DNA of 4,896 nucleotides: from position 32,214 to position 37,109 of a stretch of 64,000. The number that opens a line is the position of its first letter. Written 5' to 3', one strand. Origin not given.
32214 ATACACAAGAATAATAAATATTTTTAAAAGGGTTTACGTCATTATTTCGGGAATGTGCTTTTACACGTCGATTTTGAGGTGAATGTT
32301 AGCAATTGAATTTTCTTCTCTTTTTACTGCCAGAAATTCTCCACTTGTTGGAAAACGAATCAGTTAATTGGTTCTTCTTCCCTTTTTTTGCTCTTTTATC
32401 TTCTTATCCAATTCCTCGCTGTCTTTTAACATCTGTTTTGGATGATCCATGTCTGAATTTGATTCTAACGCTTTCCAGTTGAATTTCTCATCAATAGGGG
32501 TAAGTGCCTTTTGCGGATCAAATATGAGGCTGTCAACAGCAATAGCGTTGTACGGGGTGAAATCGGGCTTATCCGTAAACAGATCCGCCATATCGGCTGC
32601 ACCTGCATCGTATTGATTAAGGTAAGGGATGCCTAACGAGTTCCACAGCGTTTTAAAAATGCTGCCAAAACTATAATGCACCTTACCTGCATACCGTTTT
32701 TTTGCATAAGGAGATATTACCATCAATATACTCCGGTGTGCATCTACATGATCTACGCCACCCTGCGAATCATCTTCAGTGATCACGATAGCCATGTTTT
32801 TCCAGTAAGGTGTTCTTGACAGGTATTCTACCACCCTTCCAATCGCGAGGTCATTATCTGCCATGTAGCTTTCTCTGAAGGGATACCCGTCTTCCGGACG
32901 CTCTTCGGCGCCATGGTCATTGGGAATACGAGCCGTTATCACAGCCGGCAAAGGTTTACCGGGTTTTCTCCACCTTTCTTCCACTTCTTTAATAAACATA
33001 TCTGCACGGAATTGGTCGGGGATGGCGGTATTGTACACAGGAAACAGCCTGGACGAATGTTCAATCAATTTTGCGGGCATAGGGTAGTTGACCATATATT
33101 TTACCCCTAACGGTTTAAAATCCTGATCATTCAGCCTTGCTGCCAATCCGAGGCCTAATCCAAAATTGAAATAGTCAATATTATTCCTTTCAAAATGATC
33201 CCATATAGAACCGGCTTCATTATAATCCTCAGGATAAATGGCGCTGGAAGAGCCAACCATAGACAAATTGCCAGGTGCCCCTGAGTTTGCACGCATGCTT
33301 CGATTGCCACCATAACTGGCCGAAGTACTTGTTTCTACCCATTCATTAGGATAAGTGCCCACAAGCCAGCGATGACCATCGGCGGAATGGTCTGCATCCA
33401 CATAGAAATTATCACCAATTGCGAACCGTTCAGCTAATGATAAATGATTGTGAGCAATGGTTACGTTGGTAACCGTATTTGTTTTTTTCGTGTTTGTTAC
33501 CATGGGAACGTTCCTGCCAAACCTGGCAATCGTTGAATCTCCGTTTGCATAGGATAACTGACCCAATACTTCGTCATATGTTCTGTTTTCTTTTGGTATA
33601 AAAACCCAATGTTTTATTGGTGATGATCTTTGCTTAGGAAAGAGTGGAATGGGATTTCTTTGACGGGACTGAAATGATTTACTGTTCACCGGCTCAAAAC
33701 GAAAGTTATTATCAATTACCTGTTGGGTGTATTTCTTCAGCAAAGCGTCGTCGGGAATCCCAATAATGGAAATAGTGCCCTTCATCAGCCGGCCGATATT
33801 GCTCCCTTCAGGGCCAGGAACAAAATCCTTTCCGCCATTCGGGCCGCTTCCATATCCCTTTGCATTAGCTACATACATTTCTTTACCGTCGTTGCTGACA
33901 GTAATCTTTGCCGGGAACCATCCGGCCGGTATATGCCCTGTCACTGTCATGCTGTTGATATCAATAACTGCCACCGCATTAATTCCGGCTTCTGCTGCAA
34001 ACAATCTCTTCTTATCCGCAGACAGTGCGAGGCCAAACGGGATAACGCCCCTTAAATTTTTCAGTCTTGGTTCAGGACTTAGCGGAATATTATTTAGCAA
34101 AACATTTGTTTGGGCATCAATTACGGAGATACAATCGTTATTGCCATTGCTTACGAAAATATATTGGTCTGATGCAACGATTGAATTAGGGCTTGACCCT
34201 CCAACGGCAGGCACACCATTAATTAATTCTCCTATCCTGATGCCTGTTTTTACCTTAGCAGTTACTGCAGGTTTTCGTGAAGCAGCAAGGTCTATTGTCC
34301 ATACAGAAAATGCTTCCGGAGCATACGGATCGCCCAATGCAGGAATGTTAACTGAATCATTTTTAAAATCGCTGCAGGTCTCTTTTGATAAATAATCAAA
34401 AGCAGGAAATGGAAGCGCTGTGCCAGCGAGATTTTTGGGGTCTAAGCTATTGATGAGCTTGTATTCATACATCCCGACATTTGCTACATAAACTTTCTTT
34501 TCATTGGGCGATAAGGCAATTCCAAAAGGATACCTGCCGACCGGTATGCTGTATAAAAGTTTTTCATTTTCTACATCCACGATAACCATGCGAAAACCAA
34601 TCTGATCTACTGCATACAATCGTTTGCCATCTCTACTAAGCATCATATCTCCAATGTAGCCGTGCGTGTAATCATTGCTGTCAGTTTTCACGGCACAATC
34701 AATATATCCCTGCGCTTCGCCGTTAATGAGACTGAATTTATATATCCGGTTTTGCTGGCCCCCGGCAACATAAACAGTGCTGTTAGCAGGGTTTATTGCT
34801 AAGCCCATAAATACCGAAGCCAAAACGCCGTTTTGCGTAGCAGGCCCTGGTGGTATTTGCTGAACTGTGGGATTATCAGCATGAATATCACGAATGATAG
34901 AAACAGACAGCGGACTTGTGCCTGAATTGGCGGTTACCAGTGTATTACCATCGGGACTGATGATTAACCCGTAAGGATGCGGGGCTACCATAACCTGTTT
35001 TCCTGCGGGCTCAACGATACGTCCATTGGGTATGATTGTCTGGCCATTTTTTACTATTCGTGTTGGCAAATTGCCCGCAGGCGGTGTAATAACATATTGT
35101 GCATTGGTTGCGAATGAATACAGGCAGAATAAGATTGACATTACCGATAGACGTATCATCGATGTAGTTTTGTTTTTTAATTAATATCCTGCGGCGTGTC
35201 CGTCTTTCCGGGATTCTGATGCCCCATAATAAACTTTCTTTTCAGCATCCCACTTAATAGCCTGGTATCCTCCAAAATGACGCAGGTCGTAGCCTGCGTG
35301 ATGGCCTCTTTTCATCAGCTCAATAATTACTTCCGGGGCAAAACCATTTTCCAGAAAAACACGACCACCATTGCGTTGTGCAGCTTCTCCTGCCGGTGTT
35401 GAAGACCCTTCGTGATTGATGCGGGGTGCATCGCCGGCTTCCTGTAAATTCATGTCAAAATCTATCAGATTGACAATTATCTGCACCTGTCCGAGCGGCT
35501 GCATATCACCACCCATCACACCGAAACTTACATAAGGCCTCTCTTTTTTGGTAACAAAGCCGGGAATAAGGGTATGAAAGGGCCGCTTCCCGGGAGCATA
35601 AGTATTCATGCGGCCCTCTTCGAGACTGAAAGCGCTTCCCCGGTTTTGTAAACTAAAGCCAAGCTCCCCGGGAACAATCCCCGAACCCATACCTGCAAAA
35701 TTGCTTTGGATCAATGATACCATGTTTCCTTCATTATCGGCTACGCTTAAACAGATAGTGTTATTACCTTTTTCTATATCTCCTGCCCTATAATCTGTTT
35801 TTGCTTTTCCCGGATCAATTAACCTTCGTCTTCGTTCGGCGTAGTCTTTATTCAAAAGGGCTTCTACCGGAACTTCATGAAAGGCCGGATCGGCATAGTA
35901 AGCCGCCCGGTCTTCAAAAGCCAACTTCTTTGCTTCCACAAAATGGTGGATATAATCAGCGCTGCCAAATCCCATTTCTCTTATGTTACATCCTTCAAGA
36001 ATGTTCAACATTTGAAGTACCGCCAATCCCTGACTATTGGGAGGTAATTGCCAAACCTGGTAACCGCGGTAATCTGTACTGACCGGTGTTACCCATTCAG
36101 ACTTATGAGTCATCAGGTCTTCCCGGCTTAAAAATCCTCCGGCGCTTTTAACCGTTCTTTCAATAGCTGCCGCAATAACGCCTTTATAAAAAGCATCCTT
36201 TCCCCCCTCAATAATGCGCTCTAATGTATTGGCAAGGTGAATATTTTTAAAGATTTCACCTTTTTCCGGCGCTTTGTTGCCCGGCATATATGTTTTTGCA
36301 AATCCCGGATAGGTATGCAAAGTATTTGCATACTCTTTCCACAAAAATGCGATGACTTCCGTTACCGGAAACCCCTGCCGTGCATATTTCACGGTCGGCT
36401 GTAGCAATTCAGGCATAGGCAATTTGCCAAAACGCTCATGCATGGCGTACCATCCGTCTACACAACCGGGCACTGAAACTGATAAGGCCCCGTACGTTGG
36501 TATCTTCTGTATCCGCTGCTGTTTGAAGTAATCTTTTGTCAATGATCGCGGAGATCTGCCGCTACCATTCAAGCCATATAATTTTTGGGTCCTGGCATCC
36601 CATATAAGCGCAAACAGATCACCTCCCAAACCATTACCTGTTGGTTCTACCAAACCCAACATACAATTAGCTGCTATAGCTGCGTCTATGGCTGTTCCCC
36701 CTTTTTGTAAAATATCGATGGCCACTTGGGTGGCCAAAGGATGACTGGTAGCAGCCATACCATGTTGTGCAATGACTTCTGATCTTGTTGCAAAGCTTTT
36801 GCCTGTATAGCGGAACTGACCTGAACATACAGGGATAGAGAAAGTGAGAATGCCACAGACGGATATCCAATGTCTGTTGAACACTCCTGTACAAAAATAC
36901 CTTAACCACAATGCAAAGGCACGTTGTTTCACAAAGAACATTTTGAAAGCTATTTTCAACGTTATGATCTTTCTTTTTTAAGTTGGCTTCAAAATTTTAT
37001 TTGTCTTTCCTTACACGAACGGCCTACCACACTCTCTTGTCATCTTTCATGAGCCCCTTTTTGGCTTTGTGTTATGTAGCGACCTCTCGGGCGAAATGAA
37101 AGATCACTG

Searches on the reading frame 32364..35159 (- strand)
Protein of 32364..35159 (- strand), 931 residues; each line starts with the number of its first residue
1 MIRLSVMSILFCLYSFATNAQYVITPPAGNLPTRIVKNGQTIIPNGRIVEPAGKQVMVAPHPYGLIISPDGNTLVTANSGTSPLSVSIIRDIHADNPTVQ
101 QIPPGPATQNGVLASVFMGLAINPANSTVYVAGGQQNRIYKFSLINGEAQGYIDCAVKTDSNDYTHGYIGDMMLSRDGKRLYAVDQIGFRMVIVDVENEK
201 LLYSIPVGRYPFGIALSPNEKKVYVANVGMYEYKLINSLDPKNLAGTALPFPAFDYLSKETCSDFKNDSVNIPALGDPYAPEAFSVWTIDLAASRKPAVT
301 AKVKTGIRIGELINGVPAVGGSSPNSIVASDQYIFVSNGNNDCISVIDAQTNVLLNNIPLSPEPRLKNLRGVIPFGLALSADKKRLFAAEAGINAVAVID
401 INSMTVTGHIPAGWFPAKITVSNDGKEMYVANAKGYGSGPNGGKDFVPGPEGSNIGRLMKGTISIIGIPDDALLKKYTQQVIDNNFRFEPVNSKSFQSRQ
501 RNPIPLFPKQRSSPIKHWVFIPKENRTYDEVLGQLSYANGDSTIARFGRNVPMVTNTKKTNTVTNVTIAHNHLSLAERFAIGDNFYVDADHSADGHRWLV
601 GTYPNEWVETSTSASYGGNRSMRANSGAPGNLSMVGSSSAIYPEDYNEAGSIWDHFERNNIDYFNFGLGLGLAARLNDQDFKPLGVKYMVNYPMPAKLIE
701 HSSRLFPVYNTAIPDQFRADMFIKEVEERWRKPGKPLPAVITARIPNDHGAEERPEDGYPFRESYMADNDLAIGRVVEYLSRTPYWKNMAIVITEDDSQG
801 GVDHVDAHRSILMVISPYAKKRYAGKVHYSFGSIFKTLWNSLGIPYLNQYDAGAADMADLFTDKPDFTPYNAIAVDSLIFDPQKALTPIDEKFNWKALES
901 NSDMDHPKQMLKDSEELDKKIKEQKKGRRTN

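Call 22: search_protein_families(library=pfam, proteins=[window:32364-35159:-], max_evalue=0.001)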
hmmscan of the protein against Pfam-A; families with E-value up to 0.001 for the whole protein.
window:32364-35159:- (931 aa): 4 families
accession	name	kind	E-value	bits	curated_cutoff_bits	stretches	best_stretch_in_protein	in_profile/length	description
PF04185.19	Phosphoesterase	-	5.2e-09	36.2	23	1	572-840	110-351/356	Phosphoesterase family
PF21783.3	YNCE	-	5.3e-05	23.1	27.1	0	381-431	251-301/339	YNCE-like beta-propeller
PF10282.15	Lactonase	-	0.00013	21.8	21.7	0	59-227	142-309/344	Lactonase, 7-bladed beta-propeller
PF16819.11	DUF5074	-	0.00053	19.6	27.2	0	307-439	128-261/353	Domain of unknown function (DUF5074)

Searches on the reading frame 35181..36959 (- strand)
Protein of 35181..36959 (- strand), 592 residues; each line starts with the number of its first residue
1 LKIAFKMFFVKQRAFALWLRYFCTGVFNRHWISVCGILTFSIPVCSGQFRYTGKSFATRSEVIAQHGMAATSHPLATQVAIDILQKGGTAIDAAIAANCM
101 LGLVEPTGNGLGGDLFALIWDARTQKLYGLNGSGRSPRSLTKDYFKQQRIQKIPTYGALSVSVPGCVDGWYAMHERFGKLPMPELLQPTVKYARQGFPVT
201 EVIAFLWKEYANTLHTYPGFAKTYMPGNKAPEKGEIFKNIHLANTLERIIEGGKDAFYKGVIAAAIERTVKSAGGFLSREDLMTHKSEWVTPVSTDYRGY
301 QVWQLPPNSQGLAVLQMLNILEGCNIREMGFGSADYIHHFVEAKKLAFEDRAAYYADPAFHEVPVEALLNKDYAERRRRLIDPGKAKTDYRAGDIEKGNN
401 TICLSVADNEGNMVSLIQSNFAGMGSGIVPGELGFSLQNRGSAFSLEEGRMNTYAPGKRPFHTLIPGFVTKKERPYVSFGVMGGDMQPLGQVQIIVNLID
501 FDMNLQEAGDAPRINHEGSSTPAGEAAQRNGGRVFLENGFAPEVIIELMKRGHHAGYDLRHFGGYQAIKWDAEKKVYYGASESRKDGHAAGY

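Call 22: search_protein_families(library=pfam, proteins=[window:35181-36959:-], max_evalue=0.001)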
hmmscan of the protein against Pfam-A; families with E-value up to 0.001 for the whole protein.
window:35181-36959:- (592 aa): 1 family
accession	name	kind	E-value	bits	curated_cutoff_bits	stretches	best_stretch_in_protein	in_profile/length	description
PF01019.26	G_glu_transpept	-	4.3e-156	521.1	27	1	82-587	2-512/512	Gamma-glutamyltranspeptidase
